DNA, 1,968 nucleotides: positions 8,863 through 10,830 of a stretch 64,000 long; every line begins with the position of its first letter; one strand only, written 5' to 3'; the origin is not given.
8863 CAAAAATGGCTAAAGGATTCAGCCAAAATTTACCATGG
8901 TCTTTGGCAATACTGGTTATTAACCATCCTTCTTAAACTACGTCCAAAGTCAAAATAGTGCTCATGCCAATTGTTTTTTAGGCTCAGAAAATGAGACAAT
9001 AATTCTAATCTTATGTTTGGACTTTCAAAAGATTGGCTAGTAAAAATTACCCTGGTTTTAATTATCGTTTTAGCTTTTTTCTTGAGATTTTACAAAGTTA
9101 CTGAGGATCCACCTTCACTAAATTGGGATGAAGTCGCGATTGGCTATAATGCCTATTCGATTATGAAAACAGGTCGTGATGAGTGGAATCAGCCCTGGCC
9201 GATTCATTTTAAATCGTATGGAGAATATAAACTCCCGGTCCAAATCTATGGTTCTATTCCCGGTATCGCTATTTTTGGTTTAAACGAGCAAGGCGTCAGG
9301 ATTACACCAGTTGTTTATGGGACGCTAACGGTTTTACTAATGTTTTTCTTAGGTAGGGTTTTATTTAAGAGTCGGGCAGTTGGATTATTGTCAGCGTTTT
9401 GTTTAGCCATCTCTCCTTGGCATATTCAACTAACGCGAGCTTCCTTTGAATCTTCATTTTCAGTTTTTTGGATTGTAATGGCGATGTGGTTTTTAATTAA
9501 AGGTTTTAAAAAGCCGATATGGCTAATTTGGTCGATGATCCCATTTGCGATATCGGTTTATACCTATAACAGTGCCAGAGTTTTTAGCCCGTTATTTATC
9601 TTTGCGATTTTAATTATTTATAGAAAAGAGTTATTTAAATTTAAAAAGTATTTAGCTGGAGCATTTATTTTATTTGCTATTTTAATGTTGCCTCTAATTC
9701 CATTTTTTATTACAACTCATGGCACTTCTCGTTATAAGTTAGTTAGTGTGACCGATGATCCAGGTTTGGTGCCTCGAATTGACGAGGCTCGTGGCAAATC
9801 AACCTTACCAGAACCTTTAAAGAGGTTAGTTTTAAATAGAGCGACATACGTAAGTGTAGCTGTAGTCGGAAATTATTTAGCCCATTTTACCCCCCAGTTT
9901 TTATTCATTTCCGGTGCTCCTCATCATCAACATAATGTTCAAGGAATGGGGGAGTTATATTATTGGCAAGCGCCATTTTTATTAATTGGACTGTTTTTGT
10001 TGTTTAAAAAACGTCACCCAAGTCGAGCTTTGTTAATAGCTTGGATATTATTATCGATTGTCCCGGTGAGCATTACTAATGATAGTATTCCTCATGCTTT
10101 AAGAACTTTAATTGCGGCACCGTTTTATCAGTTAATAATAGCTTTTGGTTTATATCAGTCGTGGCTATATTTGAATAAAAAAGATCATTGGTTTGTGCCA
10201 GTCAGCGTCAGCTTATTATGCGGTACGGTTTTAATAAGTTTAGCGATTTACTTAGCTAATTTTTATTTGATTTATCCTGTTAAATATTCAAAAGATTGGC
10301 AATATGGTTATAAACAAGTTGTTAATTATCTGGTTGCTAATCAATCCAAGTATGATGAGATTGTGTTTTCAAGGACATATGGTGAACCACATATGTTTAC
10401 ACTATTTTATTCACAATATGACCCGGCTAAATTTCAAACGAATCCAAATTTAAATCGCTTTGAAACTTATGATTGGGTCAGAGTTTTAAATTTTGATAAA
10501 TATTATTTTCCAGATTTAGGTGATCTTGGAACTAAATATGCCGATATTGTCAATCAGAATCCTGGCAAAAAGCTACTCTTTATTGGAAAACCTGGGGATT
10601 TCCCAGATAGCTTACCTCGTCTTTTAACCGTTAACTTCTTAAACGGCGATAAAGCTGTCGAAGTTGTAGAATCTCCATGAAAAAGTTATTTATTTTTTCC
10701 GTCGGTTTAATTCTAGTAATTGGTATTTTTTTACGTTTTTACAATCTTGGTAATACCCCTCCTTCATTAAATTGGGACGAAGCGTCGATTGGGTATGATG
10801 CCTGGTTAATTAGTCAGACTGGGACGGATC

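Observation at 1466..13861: Four-copy PMT/ArnT-like GT-C family, three in a perfect tandem array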

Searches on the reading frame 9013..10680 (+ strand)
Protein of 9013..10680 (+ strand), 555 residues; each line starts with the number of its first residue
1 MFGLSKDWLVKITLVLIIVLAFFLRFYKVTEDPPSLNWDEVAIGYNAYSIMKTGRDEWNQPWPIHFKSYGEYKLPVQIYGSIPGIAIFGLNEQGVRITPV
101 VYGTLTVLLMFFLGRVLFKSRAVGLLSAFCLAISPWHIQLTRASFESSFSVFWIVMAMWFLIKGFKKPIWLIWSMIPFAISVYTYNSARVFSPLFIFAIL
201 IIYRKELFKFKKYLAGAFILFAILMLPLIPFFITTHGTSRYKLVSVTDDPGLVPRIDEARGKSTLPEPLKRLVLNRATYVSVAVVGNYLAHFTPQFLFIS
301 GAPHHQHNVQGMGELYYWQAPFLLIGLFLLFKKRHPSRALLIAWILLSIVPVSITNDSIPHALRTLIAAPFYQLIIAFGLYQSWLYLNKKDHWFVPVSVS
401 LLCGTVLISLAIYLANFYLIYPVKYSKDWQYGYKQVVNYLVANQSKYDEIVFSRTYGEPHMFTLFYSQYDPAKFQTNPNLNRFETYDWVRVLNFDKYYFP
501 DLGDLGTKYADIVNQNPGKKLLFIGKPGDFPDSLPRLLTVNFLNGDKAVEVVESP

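Call 3: search_protein_families(library=pfam, proteins=[window:9013-10680:+], max_evalue=0.01)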
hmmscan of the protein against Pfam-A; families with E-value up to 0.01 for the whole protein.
window:9013-10680:+ (555 aa): 2 families
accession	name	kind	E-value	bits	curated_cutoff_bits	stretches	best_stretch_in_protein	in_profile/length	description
PF13231.12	PMT_2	-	7.4e-12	46.2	26.1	1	85-224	14-154/160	Dolichyl-phosphate-mannose-protein mannosyltransferase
PF02366.24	PMT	-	3.9e-09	36.9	22.7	1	16-233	2-232/245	Dolichyl-phosphate-mannose-protein mannosyltransferase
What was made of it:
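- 9013..10680 (+): Paralog B (555 aa). First gene of the triple and the most conserved gene of the block. PMT_2 46.2 bits and PMT 36.9 bits (call 3).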

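Call 4: search_protein_families(library=ncbifam, proteins=[window:9013-10680:+], max_evalue=0.01)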
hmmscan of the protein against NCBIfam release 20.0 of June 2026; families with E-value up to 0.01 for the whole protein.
window:9013-10680:+ (555 aa): 0 families

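Call 14: find_homologous_proteins(query=window:9013-10677:+, max_evalue=1e-10)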
Query window:9013-10677:+ (555 aa): 2952 proteins with E <= 1e-10 among 8000 candidates; the best 120 are listed.
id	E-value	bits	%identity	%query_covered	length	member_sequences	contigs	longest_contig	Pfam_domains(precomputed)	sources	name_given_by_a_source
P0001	0.0e+0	1269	100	100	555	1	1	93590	PF02366.25,PF13231.13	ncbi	-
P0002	2.3e-246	837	68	97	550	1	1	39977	PF02366.25,PF13231.13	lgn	-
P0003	2.0e-245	834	66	98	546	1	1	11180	PF02366.25,PF13231.13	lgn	-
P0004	2.4e-245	834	66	97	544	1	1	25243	PF02366.25,PF13231.13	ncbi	-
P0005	9.1e-245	832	67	97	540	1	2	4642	PF13231.13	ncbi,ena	-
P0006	2.2e-244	831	66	96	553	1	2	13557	PF02366.25,PF13231.13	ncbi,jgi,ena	-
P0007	8.8e-244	829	67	95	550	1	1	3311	PF02366.25,PF13231.13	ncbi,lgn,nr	ncbi:MAG: glycosyltransferase family 39 protein [Actinobacteria bacterium]|nr:glycosyltransferase fa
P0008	1.9e-243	828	66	96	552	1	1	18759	PF02366.25,PF13231.13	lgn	-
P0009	1.9e-243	828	66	97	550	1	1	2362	PF02366.25,PF13231.13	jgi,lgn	jgi:4-amino-4-deoxy-L-arabinose transferase-like glycosyltransferase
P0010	2.5e-243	827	66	96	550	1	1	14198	PF02366.25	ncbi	-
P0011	5.5e-243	826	66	98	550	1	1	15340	PF02366.25,PF13231.13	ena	-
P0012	7.5e-243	826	66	98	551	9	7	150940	PF02366.25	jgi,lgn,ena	-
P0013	1.3e-242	825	66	98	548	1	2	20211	PF02366.25,PF13231.13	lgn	-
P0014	1.5e-242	825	65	96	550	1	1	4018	PF02366.25,PF13231.13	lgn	-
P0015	1.5e-242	825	65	98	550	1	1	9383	PF02366.25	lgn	-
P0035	2.4e-240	818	66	95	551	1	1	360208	PF02366.25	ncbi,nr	ncbi:MAG: glycosyltransferase family 39 protein [Candidatus Daviesbacteria bacterium]|nr:glycosyltra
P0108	3.4e-235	801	63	97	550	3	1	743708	PF02366.25,PF13231.13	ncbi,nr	ncbi:MAG: glycosyltransferase family 39 protein [Candidatus Daviesbacteria bacterium]|nr:glycosyltra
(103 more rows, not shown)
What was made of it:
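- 9013..10680 (+): More than 100 clusters are 62-68% identical (call 14).
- Source names are 'glycosyltransferase family 39 protein' (call 14). JGI names relatives 'ArnT-like' (call 14).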

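Call 17: find_encoding_contigs(protein=P0001, flank=10000, max_places=3)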
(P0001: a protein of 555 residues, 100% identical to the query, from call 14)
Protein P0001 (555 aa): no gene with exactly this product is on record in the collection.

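Call 19: find_encoding_contigs(protein=P0108, flank=10000, max_places=2)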
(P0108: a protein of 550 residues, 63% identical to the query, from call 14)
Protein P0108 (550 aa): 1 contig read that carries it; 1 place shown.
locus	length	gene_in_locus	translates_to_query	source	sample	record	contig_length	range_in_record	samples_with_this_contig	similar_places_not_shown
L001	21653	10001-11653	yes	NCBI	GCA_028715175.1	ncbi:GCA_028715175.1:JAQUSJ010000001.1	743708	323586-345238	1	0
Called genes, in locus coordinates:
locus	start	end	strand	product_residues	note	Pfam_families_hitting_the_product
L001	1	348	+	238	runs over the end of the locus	-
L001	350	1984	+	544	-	-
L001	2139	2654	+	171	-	-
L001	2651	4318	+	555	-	PF13231:PMT_2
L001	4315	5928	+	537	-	PF13231:PMT_2 (weak)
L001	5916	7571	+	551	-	PF13231:PMT_2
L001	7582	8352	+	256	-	PF00535:Glycos_transf_2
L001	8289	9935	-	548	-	PF10131:PTPS_related (faint)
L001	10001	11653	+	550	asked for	PF02366:PMT, PF13231:PMT_2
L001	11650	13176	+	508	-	PF02366:PMT, PF13231:PMT_2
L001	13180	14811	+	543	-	PF02366:PMT (weak), PF13231:PMT_2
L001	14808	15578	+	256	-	PF00535:Glycos_transf_2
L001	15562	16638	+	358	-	PF13439:Glyco_transf_4, PF20706:GT4-conflict (weak), PF00534:Glycos_transf_1, PF13692:Glyco_trans_1_4, PF13524:Glyco_trans_1_2 (weak)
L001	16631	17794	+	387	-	-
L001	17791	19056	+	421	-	PF01943:Polysacc_synt, PF13440:Polysacc_synt_3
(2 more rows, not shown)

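Call 20: find_encoding_contigs(protein=P0035, flank=10000, max_places=2)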
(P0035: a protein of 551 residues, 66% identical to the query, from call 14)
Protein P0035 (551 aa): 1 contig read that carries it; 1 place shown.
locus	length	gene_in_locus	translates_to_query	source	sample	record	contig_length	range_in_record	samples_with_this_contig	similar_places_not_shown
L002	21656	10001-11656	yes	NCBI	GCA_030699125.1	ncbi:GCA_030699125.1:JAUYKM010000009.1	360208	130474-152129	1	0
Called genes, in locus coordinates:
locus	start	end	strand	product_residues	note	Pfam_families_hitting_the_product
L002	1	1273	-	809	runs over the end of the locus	PF09586:YfhO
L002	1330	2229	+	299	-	PF00535:Glycos_transf_2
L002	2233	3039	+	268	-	PF00535:Glycos_transf_2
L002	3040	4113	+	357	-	PF00534:Glycos_transf_1, PF13692:Glyco_trans_1_4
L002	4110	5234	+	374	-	PF05007:Mannosyl_trans (weak)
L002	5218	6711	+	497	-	PF13231:PMT_2 (weak)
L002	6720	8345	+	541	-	PF13231:PMT_2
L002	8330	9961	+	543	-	PF13231:PMT_2 (weak)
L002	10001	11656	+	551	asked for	PF02366:PMT (weak)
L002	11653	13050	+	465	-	PF02366:PMT (weak), PF13231:PMT_2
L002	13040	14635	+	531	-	PF02366:PMT (weak), PF13231:PMT_2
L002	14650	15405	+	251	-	PF00535:Glycos_transf_2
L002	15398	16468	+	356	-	PF13439:Glyco_transf_4, PF00534:Glycos_transf_1, PF13692:Glyco_trans_1_4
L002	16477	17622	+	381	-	PF04188:Mannosyl_trans2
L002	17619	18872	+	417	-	PF01943:Polysacc_synt, PF13440:Polysacc_synt_3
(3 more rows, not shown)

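Call 31: predict_structure(alignment_id=A2)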
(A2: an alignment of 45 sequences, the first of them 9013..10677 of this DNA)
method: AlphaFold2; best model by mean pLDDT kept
length: 555 residues; sequences in the alignment: 45
mean_pLDDT: 82.9   pTM: 0.84
mean pLDDT of the five models: 82.9, 82.6, 81.2, 81.0, 80.2
residues with pLDDT >= 90: 297; 70-90: 146; 50-70: 63; < 50: 49
segments of 3 or more residues with pLDDT < 50: 1-4, 234-250, 252-254, 266-276, 307-309, 357-362
pLDDT, mean of each block of 10 residues (from residue 1): 64 97 92 84 93 89 68 78 95 92 96 96 97 86 76 95 95 95 81 93 93 95 82 45 41 50 52 49 69 68 49 73 94 93 89 57 69 96 90 86 93 87 84 94 96 88 95 91 71 92 90 94 94 93 92 93
secondary structure, 60 per line:
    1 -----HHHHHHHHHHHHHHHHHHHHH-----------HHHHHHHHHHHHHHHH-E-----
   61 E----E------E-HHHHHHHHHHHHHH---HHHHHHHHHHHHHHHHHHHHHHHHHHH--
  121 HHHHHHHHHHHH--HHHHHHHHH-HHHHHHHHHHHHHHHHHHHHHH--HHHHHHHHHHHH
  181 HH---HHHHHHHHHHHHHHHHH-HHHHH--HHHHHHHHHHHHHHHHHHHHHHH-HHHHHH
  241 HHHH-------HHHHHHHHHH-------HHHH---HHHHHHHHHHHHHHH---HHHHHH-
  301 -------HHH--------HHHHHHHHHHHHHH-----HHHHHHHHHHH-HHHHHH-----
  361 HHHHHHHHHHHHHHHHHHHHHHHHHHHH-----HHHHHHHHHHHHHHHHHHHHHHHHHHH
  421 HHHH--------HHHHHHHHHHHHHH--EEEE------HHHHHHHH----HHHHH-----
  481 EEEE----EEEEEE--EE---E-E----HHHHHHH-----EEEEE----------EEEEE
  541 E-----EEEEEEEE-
elements in order: H6-26 H38-53 H75-88 H92-118 H121-132 H135-143 H145-166 H169-182 H186-202 H204-208 H211-233 H235-244 H252-261 H269-272 H276-290 H294-299 H319-332 H338-348 H350-355 H361-388 H394-424 H433-446 E449-452 H459-466 H471-475 E481-484 E489-494 H509-515 E521-525 E536-541 E547-554
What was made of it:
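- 9013..10680 (+): The AF2 model has pLDDT 82.9 and pTM 0.84 (call 31).
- On GT-C superfamily (GT-C fold, ArnT/STT3/PMT class): AF2 model of B has pLDDT 82.9 (call 31).
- Closest known: ArnT. Different: About 11 helices in the model (call 31), against the 13 I recall for ArnT.
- Closest known: Protein O-mannosyltransferases Pmt1/2/4 and bacterial Pmt. Same: About 11 helices with a large loop between helices 7 and 8 (call 31), a layout I recall for PMTs.
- Fold: the B model has pLDDT 82.9 (call 31). The model's long loop (residues 234-310) has low confidence (call 31).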

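Call 34: fold_search(model_id=the predicted structure, library=pdb)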
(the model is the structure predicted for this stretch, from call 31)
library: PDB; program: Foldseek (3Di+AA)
matches with E <= 10: 277; with E <= 0.001: 16
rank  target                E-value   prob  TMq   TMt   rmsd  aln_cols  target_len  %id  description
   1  8b6l_I                1.7e-08  1.00  0.49  0.41  12.2       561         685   14  Subtomogram average of the human Sec61-TRAP-OSTA-translocon (released 2022-12-07)
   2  3wak                  2.6e-08  1.00  0.51  0.35  12.2       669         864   14  Crystal structure of the Archaeoglobus fulgidus oligosaccharyltransferase (O29867_ARCFU) in the apo form (released 2013-10-30)
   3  7e9s_A                2.8e-08  1.00  0.50  0.34  12.3       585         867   15  Archaeal oligosaccharyltransferase AglB from Archaeoglobus fulgidus in complex with an inhibitory peptide and a dolich (released 2021-09-08)
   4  8agc_A                1.4e-07  1.00  0.52  0.43  11.8       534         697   14  Structure of yeast oligosaccharylransferase complex with lipid-linked oligosaccharide and non-acceptor peptide bound (released 2022-12-07)
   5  6ezn_F                2.4e-07  1.00  0.51  0.45  12.2       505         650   13  Cryo-EM structure of the yeast oligosaccharyltransferase (OST) complex (released 2018-01-17)
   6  5f15                  4.0e-07  1.00  0.55  0.56  10.4       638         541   12  Crystal Structure of ArnT from Cupriavidus metallidurans bound to Undecaprenyl phosphate (released 2016-02-17)
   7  8agb_A                8.7e-07  1.00  0.52  0.46  11.9       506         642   12  Structure of yeast oligosaccharylransferase complex with lipid-linked oligosaccharide bound (released 2022-12-07)
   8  6s7t_A                1.1e-06  1.00  0.49  0.40  12.8       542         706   14  Cryo-EM structure of human oligosaccharyltransferase complex OST-B (released 2019-12-18)
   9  3rce_A                2.3e-06  1.00  0.50  0.41  10.7       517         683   14  Bacterial oligosaccharyltransferase PglB (released 2011-06-15)
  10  8age_A                2.4e-06  1.00  0.51  0.44  10.5       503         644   14  Structure of yeast oligosaccharylransferase complex with acceptor peptide bound (released 2022-12-07)
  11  6gxc_A                3.7e-06  1.00  0.50  0.41  12.7       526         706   14  Bacterial oligosaccharyltransferase PglB in complex with an inhibitory peptide and a reactive lipid-linked oligosaccha (released 2018-11-14)
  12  9i5k_A                8.6e-06  1.00  0.45  0.49  12.4       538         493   15  Structure of the Chaetomium thermophilum Pmt4 homodimer (C2 symmetry) (released 2025-12-24)
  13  9s6u_A                1.1e-04  1.00  0.44  0.44  11.8       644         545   13  Ternary cryo-EM structure of human ALG9 with Dol25-PP-GlcNAc2Man8, Dol25-P-Man and Fab (released 2026-03-18)
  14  9i5l_A                2.5e-04  1.00  0.33  0.27   5.7       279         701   19  Structure of the Chaetomium thermophilum Pmt4 homodimer (C1 symmetry) (released 2025-12-24)
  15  6w98_A                2.6e-04  1.00  0.45  0.23  10.5       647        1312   12  Single-Particle Cryo-EM Structure of Arabinofuranosyltransferase AftD from Mycobacteria (released 2020-05-13)
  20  6p25_A                4.1e-03  1.00  0.30  0.23   6.1       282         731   17  Structure of S. cerevisiae protein O-mannosyltransferase Pmt1-Pmt2 complex bound to the sugar donor and a peptide acce (released 2019-07-10)
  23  6p25_B                1.8e-02  1.00  0.28  0.23   7.4       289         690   16  Structure of S. cerevisiae protein O-mannosyltransferase Pmt1-Pmt2 complex bound to the sugar donor and a peptide acce (released 2019-07-10)
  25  7bvf_B                6.2e-02  0.99  0.35  0.21   9.9       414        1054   11  Cryo-EM structure of Mycobacterium tuberculosis arabinosyltransferase EmbA-EmbB-AcpM2 in complex with ethambutol (released 2020-04-29)
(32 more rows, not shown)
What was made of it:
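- On GT-C superfamily (GT-C fold, ArnT/STT3/PMT class): The top 25 Foldseek hits are likewise GT-C enzymes or PIG-U (call 34).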

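Call 47: search_solved_structures(query=A2, max_evalue=10, show_alignments=5)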
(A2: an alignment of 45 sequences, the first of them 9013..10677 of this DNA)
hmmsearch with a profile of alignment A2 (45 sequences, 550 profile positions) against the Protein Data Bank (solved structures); distinct sequences matched with E-value up to 10: 2.
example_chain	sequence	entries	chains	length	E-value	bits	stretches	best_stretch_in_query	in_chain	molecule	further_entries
5ezm_A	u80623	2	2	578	7.5e-06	28.2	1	68-222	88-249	4-amino-4-deoxy-L-arabinose transferase or related glycosyltransferases of PMT family | 4-amino-4-deoxy-L-arabinose (L-Ara4N) transferase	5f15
8i9p_Lh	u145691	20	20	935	0.019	16.9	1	98-189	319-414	dolichyl-diphosphooligosaccharide--protein glycotransferase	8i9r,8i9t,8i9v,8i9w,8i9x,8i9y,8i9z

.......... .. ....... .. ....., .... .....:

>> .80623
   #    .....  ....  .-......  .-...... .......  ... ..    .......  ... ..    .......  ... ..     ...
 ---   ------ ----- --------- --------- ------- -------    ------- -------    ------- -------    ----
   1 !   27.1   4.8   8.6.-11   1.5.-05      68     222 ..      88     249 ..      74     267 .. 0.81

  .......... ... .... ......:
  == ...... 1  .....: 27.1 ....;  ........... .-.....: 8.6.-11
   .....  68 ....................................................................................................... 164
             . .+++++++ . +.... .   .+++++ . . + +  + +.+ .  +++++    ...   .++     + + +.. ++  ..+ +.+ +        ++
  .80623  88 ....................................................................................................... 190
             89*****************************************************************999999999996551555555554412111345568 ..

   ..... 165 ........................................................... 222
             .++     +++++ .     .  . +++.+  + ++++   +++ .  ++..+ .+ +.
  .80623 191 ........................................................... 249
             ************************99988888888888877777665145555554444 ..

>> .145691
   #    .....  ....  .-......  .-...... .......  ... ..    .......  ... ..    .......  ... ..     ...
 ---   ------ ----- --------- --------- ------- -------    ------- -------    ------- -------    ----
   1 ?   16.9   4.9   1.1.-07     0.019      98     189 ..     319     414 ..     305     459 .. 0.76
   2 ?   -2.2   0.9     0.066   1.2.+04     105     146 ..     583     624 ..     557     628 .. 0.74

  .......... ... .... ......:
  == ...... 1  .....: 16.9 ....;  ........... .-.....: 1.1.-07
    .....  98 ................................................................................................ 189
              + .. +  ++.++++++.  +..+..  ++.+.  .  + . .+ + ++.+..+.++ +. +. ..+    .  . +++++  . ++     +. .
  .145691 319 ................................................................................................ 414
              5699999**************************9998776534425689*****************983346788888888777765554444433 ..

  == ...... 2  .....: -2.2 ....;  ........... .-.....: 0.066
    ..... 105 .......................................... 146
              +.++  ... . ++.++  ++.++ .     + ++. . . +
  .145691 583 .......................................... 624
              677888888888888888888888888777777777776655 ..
